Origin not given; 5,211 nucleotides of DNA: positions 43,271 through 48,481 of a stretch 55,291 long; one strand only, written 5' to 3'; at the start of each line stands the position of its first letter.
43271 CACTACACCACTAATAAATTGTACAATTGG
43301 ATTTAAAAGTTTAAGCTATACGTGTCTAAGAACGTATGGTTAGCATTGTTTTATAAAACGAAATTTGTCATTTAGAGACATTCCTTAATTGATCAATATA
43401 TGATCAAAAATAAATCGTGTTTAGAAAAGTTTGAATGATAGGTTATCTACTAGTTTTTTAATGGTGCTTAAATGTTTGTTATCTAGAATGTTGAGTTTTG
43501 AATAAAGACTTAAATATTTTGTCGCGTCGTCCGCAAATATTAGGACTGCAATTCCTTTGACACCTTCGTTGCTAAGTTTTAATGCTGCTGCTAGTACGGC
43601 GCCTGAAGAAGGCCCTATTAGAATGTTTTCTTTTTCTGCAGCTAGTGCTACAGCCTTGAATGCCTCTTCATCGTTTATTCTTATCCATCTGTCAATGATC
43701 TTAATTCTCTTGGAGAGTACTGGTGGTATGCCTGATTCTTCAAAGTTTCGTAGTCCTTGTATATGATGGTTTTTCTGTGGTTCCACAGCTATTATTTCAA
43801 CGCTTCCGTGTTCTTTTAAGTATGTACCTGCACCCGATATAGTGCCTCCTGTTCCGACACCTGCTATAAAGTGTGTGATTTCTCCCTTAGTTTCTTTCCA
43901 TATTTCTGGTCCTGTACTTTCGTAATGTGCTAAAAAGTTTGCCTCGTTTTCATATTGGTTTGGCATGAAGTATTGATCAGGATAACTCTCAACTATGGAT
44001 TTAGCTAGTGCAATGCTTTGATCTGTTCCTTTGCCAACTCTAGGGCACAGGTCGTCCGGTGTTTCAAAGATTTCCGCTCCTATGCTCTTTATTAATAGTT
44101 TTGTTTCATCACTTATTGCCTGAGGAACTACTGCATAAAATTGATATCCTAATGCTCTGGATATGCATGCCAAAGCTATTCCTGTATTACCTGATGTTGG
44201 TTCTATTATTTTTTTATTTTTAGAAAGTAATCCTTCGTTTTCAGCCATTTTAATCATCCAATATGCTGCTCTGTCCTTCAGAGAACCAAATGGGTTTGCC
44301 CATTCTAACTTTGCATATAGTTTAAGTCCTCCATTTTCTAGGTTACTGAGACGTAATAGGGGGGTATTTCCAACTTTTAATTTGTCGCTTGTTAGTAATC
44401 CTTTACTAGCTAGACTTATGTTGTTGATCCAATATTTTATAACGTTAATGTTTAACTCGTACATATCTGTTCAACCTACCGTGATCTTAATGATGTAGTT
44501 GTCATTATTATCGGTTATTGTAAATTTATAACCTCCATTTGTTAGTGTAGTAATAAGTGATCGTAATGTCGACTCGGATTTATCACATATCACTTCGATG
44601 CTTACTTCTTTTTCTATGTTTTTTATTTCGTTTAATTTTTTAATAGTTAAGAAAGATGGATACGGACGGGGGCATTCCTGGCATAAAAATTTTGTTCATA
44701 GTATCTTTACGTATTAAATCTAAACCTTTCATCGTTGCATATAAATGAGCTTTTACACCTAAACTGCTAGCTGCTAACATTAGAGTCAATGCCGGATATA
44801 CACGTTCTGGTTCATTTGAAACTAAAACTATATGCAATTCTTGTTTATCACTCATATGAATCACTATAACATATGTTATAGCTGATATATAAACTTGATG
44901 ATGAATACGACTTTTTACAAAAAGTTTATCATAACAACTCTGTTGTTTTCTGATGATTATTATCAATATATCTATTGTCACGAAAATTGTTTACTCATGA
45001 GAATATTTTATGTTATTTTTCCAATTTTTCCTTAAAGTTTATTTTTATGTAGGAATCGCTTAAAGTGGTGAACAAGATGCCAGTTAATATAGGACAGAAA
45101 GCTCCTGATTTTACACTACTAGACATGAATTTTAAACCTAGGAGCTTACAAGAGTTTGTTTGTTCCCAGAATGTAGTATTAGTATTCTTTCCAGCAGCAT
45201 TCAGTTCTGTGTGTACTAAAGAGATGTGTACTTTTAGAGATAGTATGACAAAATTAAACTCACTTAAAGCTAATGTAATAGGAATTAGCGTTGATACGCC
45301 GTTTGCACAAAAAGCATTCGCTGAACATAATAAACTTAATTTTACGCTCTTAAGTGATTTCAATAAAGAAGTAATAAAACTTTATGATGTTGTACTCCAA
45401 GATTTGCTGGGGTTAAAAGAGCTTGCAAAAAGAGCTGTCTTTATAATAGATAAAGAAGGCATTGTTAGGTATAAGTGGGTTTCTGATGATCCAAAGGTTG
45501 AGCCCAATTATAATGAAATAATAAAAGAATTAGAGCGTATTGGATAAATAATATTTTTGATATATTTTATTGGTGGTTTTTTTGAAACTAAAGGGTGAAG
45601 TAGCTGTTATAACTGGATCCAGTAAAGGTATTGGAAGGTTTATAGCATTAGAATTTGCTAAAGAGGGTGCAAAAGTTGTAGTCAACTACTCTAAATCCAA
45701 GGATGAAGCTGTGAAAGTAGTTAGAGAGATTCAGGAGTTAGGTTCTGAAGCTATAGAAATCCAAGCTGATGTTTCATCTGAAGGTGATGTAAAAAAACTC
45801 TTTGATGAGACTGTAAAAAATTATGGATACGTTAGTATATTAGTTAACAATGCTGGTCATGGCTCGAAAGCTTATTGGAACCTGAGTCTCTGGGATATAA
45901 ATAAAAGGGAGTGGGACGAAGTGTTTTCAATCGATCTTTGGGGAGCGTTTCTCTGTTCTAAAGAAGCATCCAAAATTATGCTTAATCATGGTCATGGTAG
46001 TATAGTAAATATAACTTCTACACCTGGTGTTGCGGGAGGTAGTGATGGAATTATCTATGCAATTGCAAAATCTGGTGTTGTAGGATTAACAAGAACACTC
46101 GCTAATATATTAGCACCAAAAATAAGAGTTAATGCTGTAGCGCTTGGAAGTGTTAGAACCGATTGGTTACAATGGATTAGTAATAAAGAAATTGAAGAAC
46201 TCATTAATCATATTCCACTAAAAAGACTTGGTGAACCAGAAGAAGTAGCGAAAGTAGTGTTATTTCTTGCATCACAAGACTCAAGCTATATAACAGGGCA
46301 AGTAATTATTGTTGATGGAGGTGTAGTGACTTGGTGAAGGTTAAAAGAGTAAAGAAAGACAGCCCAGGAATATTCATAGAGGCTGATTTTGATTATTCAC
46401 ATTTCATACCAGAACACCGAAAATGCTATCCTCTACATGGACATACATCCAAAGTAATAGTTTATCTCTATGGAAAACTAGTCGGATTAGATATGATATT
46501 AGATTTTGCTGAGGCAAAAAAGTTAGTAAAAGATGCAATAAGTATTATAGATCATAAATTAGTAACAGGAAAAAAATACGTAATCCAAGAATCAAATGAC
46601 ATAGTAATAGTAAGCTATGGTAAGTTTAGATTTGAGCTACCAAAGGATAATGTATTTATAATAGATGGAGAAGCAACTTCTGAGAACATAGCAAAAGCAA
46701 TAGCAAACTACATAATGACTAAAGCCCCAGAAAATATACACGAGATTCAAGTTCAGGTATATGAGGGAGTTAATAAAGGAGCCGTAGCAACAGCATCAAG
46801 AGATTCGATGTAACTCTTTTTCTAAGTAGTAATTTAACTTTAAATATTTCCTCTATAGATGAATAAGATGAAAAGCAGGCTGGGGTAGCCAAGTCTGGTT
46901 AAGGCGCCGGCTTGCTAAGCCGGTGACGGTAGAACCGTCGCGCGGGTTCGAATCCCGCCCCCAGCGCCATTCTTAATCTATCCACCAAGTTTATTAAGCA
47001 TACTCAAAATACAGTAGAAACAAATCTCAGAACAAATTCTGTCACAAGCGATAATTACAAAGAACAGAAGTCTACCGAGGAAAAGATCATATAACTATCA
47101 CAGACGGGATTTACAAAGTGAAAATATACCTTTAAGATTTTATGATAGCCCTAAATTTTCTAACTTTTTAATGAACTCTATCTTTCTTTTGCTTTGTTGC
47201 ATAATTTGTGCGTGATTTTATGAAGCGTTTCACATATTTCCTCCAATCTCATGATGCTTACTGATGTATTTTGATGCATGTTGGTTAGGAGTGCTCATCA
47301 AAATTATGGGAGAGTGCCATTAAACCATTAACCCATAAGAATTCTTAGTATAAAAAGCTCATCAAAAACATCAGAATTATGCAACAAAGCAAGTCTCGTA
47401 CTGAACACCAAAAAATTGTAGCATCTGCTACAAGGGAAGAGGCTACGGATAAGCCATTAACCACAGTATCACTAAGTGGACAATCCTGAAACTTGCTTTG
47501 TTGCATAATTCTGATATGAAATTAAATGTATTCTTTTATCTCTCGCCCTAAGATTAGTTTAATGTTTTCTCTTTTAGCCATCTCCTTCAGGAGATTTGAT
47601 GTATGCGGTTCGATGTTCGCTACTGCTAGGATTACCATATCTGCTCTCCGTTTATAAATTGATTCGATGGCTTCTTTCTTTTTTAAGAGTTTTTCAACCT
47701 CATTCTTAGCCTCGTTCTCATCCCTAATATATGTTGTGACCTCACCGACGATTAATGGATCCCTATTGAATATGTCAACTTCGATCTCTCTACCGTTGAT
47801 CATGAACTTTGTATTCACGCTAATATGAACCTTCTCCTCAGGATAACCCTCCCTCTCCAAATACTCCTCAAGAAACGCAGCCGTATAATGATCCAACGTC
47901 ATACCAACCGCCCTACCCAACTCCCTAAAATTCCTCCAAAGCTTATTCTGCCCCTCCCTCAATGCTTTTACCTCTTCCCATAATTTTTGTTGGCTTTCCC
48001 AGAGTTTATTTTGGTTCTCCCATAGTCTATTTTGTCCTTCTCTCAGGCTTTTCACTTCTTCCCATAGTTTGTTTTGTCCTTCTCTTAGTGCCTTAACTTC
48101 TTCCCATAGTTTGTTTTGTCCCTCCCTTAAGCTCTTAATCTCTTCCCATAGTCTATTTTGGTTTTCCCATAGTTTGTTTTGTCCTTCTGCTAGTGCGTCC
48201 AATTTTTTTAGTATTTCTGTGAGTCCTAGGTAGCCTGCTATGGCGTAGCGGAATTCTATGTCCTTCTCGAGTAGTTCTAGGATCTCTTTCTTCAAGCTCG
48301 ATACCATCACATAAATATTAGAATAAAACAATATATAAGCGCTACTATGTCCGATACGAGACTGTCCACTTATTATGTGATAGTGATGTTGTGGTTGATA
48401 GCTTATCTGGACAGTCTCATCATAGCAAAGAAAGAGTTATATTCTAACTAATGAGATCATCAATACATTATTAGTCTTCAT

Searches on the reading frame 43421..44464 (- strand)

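Call 35: search_protein_families(library=pfam, proteins=[window:43421-44464:-], max_evalue=0.000001)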
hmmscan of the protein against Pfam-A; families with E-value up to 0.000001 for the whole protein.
window:43421-44464:- (347 aa): 1 family
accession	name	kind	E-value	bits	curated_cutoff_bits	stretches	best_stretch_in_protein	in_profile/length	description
PF00291.31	PALP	-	9.3e-69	232.4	35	1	30-308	4-291/295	Pyridoxal-phosphate dependent enzyme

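Call 36: search_protein_families(library=ncbifam, proteins=[window:43421-44464:-], max_evalue=0.00001)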
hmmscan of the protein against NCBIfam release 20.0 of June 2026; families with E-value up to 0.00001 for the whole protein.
window:43421-44464:- (347 aa): 30 families (the best 25 are shown)
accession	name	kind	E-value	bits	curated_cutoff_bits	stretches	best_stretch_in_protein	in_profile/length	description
TIGR01136.1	cysKM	subfamily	3.7e-85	285.9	344.15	1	30-319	4-295/299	cysteine synthase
TIGR01139.1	cysK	equivalog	3.8e-77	259.5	350.95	1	30-320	4-295/298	cysteine synthase A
TIGR01138.1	cysM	equivalog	1.3e-74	251.4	394.2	1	31-319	6-286/290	cysteine synthase B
NF007989.0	PRK10717.1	equivalog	5.6e-74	249.2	387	1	30-334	11-329/334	cysteine synthase A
NF008735.0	PRK11761.1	equivalog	1.2e-70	238.1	413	1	30-319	9-290/296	cysteine synthase CysM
TIGR01137.1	cysta_beta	equivalog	1.6e-68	231.5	510.25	1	30-323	8-311/457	cystathionine beta-synthase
TIGR03945.1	PLP_SbnA_fam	equivalog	1.8e-54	184.9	349.95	1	31-319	5-296/304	2,3-diaminopropionate biosynthesis protein SbnA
NF053679.1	CysteaSynCapA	equivalog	4.3e-53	180.2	600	1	31-319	14-316/329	cysteate synthase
NF052478.1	CystDsulMYC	equivalog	1.5e-19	70.5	600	1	44-334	34-337/354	L-cysteine desulfhydrase Cds1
NF005292.0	PRK06815.1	equivalog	3.7e-18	65.6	371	1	30-235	18-210/320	threonine/serine dehydratase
NF004170.0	PRK05638.1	equivalog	7.8e-16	57.6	421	1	29-301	62-339/442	threonine synthase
NF004996.0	PRK06381.1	equivalog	6.2e-15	55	266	1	23-211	5-182/319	threonine synthase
NF006050.0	PRK08197.1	equivalog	2.2e-12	46.5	303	1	32-134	79-179/406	threonine synthase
NF006390.0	PRK08639.1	equivalog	2.9e-12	46.3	421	1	31-233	23-216/418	threonine ammonia-lyase IlvA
NF006094.0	PRK08246.1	subfamily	4.5e-12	46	331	1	31-234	21-205/310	serine/threonine dehydratase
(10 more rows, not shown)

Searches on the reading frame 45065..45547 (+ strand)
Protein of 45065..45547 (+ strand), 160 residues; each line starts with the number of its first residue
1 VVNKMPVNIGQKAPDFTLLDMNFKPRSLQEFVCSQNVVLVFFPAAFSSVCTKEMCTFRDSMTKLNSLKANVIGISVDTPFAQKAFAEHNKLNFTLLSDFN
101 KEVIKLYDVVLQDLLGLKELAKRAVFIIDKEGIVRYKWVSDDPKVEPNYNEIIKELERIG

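Call 35: search_protein_families(library=pfam, proteins=[window:45065-45547:+], max_evalue=0.000001)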
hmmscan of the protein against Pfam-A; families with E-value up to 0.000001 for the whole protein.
window:45065-45547:+ (160 aa): 2 families
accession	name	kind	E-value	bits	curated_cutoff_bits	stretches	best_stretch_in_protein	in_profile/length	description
PF00578.27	AhpC-TSA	-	2e-37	128.3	26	1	9-136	1-123/124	AhpC/TSA family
PF08534.16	Redoxin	-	3.8e-23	82.4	26.6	1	10-152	3-147/148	Redoxin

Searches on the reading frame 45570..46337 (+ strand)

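Call 35: search_protein_families(library=pfam, proteins=[window:45570-46337:+], max_evalue=0.000001)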
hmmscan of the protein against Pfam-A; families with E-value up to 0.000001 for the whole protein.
window:45570-46337:+ (255 aa): 3 families
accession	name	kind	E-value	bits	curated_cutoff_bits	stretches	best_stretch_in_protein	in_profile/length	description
PF13561.12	adh_short_C2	-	5.8e-64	216.3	27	1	18-252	5-235/236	Enoyl-(Acyl carrier protein) reductase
PF00106.31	adh_short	-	4.5e-51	173.5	26.6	1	11-204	2-191/195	short chain dehydrogenase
PF08659.16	KR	-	3.4e-10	40.6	22.6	1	13-168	4-154/180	KR domain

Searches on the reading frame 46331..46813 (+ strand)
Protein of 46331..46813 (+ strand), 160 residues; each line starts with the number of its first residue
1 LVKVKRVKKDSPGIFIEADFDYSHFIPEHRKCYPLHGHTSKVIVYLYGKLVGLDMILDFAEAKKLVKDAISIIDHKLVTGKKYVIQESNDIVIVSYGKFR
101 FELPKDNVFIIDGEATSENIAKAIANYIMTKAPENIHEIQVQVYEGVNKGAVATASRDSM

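Call 35: search_protein_families(library=pfam, proteins=[window:46331-46813:+], max_evalue=0.000001)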
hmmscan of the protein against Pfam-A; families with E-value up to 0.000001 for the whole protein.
window:46331-46813:+ (160 aa): 1 family
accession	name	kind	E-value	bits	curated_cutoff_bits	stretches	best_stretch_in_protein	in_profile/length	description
PF01242.24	PTPS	-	3.7e-20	72.6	22.4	1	14-153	2-118/121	6-pyruvoyl tetrahydropterin synthase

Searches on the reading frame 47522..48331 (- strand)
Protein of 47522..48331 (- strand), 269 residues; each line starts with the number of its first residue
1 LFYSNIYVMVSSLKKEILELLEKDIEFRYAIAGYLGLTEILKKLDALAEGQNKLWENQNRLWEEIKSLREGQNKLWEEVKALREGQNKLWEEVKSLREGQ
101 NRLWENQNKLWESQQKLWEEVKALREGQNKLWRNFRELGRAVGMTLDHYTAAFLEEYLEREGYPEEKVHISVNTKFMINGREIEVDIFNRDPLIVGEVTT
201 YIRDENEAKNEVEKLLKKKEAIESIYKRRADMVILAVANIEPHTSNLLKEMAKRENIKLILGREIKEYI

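Call 33: find_encoding_contigs(protein=window:47522-48331:-, flank=10000, max_places=1)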
Protein window:47522-48331:- (269 aa): no gene with exactly this product is on record in the collection.

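Call 35: search_protein_families(library=pfam, proteins=[window:47522-48331:-], max_evalue=0.000001)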
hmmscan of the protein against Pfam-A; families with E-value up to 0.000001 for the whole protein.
window:47522-48331:- (269 aa): 0 families

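Call 36: search_protein_families(library=ncbifam, proteins=[window:47522-48331:-], max_evalue=0.00001)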
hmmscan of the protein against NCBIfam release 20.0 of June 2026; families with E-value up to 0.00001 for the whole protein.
window:47522-48331:- (269 aa): 0 families
